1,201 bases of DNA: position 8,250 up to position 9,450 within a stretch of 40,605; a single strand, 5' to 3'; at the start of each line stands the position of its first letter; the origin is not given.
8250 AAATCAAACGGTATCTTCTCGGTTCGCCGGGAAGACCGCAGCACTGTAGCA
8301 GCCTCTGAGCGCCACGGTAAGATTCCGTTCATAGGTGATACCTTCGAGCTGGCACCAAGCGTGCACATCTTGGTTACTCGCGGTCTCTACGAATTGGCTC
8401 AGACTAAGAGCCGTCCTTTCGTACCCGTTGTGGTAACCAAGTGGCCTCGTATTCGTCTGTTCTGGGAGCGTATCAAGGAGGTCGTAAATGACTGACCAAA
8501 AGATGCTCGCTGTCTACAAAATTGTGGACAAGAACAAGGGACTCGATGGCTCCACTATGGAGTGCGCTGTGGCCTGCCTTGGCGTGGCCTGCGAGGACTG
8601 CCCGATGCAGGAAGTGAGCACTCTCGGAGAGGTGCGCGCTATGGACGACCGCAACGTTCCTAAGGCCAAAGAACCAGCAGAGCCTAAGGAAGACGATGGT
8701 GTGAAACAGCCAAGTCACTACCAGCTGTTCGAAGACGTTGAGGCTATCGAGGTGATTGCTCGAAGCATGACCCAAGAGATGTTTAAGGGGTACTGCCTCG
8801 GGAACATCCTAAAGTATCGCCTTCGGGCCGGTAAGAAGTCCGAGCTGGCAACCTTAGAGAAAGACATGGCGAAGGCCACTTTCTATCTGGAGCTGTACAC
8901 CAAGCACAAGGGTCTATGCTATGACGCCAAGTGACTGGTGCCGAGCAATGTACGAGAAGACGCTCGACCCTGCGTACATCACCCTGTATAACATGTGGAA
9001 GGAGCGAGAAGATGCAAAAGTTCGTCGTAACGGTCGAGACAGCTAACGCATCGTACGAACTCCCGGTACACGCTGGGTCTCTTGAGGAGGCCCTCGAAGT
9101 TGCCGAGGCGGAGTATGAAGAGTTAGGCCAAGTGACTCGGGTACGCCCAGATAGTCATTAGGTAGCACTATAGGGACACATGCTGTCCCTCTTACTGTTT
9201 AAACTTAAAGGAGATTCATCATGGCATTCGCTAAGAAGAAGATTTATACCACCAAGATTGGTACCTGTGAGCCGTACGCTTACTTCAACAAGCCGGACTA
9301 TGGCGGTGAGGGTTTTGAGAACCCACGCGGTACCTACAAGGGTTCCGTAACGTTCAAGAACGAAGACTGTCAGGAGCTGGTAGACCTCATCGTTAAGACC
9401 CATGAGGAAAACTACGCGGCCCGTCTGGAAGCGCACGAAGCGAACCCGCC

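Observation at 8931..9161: Gp2-like host RNAP inhibitor annotated only as the tail of a longer ORF; overlapping 1.8-like frame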

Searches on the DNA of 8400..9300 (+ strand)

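Call 6: search_dna_similar(query=window:8400-9300:+, collection=phages, mode=near, max_rows=40)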
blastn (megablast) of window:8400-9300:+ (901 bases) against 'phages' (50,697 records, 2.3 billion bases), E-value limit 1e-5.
Records with a match: 387; places in all: 388; records where one place covers at least 80% of the query: 67.
Best place of each record, by identity: 95-99% 74; 90-95% 278; 80-90% 34; 60-80% 1.
By first word of the organism name: Klebsiella 371; Przondovirus 6; Escherichia 4; Raoultella 2; Enterobacter 2; Serratia 1; Klebseilla 1.
By host as written in the record: Klebsiella pneumoniae 187; - 52; Klebsiella pneumoniae 135080 29; Klebsiella michiganensis 10; Klebsiella sp. 10; Klebsiella pneumoniae K80 6; Klebsiella pneumoniae ATCC 43816 3; Klebsiella pneumoniae kp1604 3; and 66 more.
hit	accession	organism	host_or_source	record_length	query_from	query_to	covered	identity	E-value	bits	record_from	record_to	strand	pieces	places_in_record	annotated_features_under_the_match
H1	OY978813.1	Klebsiella phage vB_Ko_K26PH128C1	-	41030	1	901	100%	94.6%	0e+0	1391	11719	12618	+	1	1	nucleotide kinase | RNA polymerase inhibitor | unknown function (x2) | Gp2.5-like ssDNA binding protein and ssDNA annealing protein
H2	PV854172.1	Klebsiella phage RCIP0154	Klebsiella pneumoniae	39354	1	901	100%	93.6%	0e+0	1343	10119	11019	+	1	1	hypothetical protein (x5)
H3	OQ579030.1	Klebsiella phage Emom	Klebsiella oxytoca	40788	1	901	100%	93.5%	0e+0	1352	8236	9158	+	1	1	nucleotide kinase | RNA polymerase inhibitor | hypothetical protein | ssDNA binding protein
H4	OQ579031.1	Klebsiella phage Amrap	Klebsiella oxytoca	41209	1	901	100%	93.3%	0e+0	1341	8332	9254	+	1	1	nucleotide kinase | RNA polymerase inhibitor | hypothetical protein | ssDNA binding protein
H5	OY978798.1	Klebsiella phage vB_Kpn_K27PH129C1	-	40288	1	901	100%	93.0%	0e+0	1325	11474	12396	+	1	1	nucleotide kinase | RNA polymerase inhibitor | unknown function (x2) | Gp2.5-like ssDNA binding protein and ssDNA annealing protein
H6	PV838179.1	Klebsiella phage KpV768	Klebsiella pneumoniae K27 (capsular ...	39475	1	901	100%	92.9%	0e+0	1319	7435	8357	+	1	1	kpv768_09: nucleotide kinase | kpv768_10: host cell RNA polymerase inhibitor | kpv768_08: hypothetical protein | kpv768_11: ssDNA binding protein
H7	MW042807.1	Klebsiella phage 066053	Klebsiella pneumoniae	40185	1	901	100%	92.7%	0e+0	1337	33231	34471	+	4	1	hypothetical protein (x7)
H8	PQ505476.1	Klebsiella phage vB_VIPKPNMC04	Klebsiella pneumoniae OMCS-22-1561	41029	1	901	100%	92.5%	0e+0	1303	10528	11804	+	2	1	nucleotide kinase | HNH endonuclease | RNA polymerase inhibitor | hypothetical protein (x2) | ssDNA binding and annealing protein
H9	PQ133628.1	Klebsiella phage PQ7254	Klebsiella pneumoniae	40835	4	901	100%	92.5%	0e+0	1288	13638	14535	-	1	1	nucleotide kinase | RNA polymerase inhibitor | hypothetical protein (x2) | single-stranded DNA-binding protein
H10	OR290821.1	Klebsiella phage PCCM_KpP1172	Klebsiella pneumoniae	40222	1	901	99%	93.6%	0e+0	1325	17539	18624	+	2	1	nucleotide kinase | hypothetical protein | RNA polymerase inhibitor | BC10 family protein | ssDNA binding protein and ssDNA annealing protein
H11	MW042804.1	Klebsiella phage 066042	Klebsiella pneumoniae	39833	1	901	100%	91.7%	0e+0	1258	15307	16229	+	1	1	hypothetical protein (x4)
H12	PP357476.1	Klebsiella phage 175028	Klebsiella pneumoniae 135080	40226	1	901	100%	91.6%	0e+0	1253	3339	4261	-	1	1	hypothetical protein (x4)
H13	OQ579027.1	Klebsiella phage Cornelius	Klebsiella michiganensis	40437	1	901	100%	91.5%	0e+0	1253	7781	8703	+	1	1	nucleotide kinase | RNA polymerase inhibitor | hypothetical protein | ssDNA binding protein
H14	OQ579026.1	Klebsiella phage Speegle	Klebsiella michiganensis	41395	1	901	100%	91.5%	0e+0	1247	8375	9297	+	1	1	nucleotide kinase | RNA polymerase inhibitor | hypothetical protein | ssDNA binding protein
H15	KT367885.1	Klebsiella phage vB_Kp1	Klebsiella pneumoniae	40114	1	901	100%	91.5%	0e+0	1247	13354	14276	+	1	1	hypothetical protein (x3) | host RNA polymerase inhibitor | ssDNA-binding protein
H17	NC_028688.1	Klebsiella phage vB_Kp1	Klebsiella pneumoniae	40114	1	901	100%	91.5%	0e+0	1247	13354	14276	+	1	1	nucleotide kinase | RNA polymerase inhibitor | hypothetical protein | BC10 family protein | Gp2.5-like ssDNA binding protein and ssDNA annealing protein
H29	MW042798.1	Klebsiella phage 066032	Klebsiella pneumoniae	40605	1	900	100%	91.0%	0e+0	1223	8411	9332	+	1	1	hypothetical protein (x5)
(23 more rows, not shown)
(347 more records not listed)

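Call 7: get_annotated_region(hit=H1, flank=300)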
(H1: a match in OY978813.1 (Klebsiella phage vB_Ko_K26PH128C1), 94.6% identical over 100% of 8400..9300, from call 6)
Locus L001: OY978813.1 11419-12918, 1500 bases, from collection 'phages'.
description: Klebsiella phage vB_Ko_K26PH128C1 genome assembly, chromosome: K26PH128C1_assembly.
organism: Klebsiella phage vB_Ko_K26PH128C1 (NCBI taxid 3071634)
taxonomy: Viruses; Duplodnaviria; Heunggongvirae; Uroviricota; Caudoviricetes; Autographiviridae; Studiervirinae; Przondovirus
host: -; source: -; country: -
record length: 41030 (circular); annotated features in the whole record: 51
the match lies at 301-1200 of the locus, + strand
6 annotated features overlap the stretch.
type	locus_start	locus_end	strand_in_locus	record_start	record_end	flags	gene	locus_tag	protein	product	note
CDS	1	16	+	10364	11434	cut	-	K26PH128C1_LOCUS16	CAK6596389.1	ATP-dependent DNA ligase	source:genemarks_glimmer_phanotate_prodigal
CDS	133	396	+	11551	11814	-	-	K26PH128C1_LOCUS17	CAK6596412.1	unknown function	source:genemarks_glimmer_phanotate_prodigal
CDS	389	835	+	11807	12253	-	-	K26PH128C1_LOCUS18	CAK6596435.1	nucleotide kinase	source:genemarks_glimmer_phanotate_prodigal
CDS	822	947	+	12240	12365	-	-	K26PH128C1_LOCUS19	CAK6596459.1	unknown function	source:glimmer_prodigal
CDS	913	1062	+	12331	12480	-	-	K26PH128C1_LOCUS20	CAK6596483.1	RNA polymerase inhibitor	source:genemarks_phanotate_prodigal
CDS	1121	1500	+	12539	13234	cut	-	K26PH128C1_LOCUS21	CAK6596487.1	Gp2.5-like ssDNA binding protein and ssDNA annealing protein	source:genemarks_glimmer_phanotate_prodigal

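Call 8: get_annotated_region(hit=H3, flank=300)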
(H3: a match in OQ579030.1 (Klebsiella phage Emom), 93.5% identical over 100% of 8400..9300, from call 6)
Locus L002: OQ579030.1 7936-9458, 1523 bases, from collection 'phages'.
description: Klebsiella phage Emom, complete genome.
organism: Klebsiella phage Emom (NCBI taxid 3018529)
taxonomy: Viruses; Duplodnaviria; Heunggongvirae; Uroviricota; Caudoviricetes; Autographiviridae; Studiervirinae; Przondovirus
host: Klebsiella oxytoca; source: wastewater; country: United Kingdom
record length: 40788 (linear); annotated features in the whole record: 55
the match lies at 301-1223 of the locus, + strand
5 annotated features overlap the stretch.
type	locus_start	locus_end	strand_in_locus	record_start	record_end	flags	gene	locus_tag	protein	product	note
CDS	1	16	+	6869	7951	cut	-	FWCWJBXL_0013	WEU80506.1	DNA ligase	-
CDS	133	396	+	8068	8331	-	-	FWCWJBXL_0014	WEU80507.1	hypothetical protein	-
CDS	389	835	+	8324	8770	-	-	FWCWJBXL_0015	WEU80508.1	nucleotide kinase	-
CDS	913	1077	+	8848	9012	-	-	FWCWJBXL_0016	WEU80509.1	RNA polymerase inhibitor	-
CDS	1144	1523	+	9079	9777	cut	-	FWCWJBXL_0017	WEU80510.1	ssDNA binding protein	-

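Call 9: get_annotated_region(hit=H17, flank=300)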
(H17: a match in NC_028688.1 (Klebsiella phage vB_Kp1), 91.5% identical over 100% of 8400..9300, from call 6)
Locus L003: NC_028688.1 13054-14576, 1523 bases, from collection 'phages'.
description: Klebsiella phage vB_Kp1, complete genome.
organism: Klebsiella phage vB_Kp1 (NCBI taxid 1701804)
taxonomy: Viruses; Duplodnaviria; Heunggongvirae; Uroviricota; Caudoviricetes; Autographiviridae; Studiervirinae; Przondovirus; Przondovirus Kp1
host: Klebsiella pneumoniae; source: wastewater plant; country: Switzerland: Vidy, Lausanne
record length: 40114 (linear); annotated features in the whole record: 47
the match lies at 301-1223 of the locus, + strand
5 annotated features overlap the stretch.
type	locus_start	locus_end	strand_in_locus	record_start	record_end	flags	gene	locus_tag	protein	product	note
CDS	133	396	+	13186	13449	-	-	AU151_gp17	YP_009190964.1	BC10 family protein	-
CDS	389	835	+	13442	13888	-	-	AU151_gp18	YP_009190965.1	nucleotide kinase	-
CDS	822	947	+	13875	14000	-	-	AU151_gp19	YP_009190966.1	hypothetical protein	-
CDS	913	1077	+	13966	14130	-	-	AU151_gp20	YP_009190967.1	RNA polymerase inhibitor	T7-like gp2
CDS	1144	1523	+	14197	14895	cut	-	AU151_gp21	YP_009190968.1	Gp2.5-like ssDNA binding protein and ssDNA annealing protein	T7-like phage ssDNA-binding protein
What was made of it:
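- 8488..8934 (+): Gene 1.7-type nucleotide kinase (148 aa). Context: its TGA stop (8932-8934) overlaps the GTG 8931 of the spurious long ORF. Annotated as nucleotide kinase in relatives (calls 7-9).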

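Call 10: get_annotated_region(hit=H29, flank=300)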
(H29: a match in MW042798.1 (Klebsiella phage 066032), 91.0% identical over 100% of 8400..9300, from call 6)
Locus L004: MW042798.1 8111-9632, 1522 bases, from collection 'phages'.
description: Klebsiella phage 066032, complete genome.
organism: Klebsiella phage 066032 (NCBI taxid 2777393)
taxonomy: Viruses; Duplodnaviria; Heunggongvirae; Uroviricota; Caudoviricetes; Autographiviridae; Studiervirinae; Przondovirus
host: Klebsiella pneumoniae; source: sewage; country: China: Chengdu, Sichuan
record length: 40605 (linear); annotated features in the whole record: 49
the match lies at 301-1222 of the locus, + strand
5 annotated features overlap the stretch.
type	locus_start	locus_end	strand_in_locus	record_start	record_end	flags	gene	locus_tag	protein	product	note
CDS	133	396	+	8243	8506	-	-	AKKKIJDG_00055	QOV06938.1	hypothetical protein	-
CDS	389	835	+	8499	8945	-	-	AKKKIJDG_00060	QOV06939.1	hypothetical protein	-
CDS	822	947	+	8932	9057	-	-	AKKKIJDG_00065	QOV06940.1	hypothetical protein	-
CDS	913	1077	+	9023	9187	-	-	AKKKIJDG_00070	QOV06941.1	hypothetical protein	-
CDS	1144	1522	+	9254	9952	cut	-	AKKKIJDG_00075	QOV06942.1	hypothetical protein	-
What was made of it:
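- Closest known: Klebsiella phage K11 Gp2. Same: Same annotated start in relatives (calls 7-10).
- Checked: The close relatives examined annotate the 9012-type start (calls 7-10).
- Four relatives, including the RefSeq record vB_Kp1, annotate the 9012-type start plus the 41-aa ORF (calls 7-10).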

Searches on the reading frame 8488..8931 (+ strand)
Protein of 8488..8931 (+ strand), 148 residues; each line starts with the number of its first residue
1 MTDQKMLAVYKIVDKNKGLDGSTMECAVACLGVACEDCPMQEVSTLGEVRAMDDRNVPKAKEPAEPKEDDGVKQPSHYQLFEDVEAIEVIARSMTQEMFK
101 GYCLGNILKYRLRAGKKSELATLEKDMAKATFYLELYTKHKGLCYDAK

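Call 3: search_protein_families(library=pfam, proteins=[window:8488-8931:+], max_evalue=1)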
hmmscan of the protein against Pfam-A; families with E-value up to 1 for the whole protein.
window:8488-8931:+ (148 aa): 1 family
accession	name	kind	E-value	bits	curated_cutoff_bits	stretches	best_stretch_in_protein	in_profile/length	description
PF11753.13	DUF3310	-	3.3e-23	82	24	1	72-135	1-60/60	Protein of unknwon function (DUF3310)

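Call 4: search_protein_families(library=phrogs, proteins=[window:8488-8931:+], max_evalue=1)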
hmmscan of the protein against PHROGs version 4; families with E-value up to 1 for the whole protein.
window:8488-8931:+ (148 aa): 26 families (the best 25 are shown)
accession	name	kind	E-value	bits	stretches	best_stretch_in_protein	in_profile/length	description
phrog_2585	-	other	6.6e-69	232.8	1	1-147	23-173/175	nucleotide kinase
phrog_4943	-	unknown function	1.9e-41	143.3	1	59-147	79-165/166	-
phrog_1689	-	other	2.5e-27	97.3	1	58-147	152-241/243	nucleotide kinase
phrog_236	-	other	7.3e-23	82.8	1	58-140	227-304/431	nucleotide kinase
phrog_36380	-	unknown function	8.7e-16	59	1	61-144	73-167/173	-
phrog_4472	-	other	2.7e-14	53.9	1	65-145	7-85/100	nucleotide kinase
phrog_4897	-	other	1.8e-13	52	1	59-135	102-174/186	kinase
phrog_11324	-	other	5.9e-09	37.6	1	68-141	7-71/139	nucleotide kinase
phrog_1225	-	unknown function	1.3e-08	36.4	1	72-137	9-73/178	-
phrog_23238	-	unknown function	3.2e-08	34.5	1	66-131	122-187/196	-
phrog_25460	-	unknown function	1.7e-07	32.1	1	67-140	74-139/144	-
phrog_10602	-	other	3.2e-07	31.5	1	67-135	94-161/168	nucleotide kinase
phrog_2781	-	unknown function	1.4e-06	29.6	1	27-136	140-239/253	-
phrog_32366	-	unknown function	5.2e-05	24.2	1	68-134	5-62/170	-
phrog_18538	-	unknown function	7.3e-05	23.8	1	70-135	3-65/159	-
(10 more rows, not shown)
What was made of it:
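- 8488..8934 (+): Pfam DUF3310 E 3.3e-23 (call 3). phrog_2585 nucleotide kinase E 6.6e-69 (call 4).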

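Call 11: find_related_loci(query=window:8488-8931:+, collection=viral_contigs, flank=1200)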
Query window:8488-8931:+ (148 aa) in viral_contigs; peptide patterns used: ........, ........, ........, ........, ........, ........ (x = any residue, [..] = any of these).
66 stretches matched a pattern; 63 encode a relative of the query (tblastn E <= 1e-3); 63 distinct loci.
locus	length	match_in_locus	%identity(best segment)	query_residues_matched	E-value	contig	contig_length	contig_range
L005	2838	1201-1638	92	1-146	8e-91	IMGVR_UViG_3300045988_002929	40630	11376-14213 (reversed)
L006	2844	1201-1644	91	1-148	1e-90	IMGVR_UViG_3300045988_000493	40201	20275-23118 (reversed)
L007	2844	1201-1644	91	1-148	1e-89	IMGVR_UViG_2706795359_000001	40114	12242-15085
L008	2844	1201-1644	90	1-148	1e-88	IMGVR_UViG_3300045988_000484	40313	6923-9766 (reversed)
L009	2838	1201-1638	89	1-146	3e-86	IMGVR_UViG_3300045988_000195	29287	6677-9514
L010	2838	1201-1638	83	1-146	3e-78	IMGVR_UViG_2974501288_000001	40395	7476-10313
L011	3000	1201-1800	62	1-148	6e-72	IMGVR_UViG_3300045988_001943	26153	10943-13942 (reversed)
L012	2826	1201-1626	70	1-148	8e-64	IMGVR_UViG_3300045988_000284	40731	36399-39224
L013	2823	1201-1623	70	1-148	7e-64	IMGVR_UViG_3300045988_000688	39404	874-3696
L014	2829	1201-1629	69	1-148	2e-61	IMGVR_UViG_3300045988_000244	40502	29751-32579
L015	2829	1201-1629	68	1-148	1e-60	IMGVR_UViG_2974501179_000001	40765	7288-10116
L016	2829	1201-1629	69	1-148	1e-60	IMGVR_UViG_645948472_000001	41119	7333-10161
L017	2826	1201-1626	69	1-148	9e-60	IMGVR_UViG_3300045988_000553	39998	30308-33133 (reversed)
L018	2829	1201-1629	66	1-148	4e-59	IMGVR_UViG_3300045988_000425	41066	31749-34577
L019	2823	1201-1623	67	1-147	5e-59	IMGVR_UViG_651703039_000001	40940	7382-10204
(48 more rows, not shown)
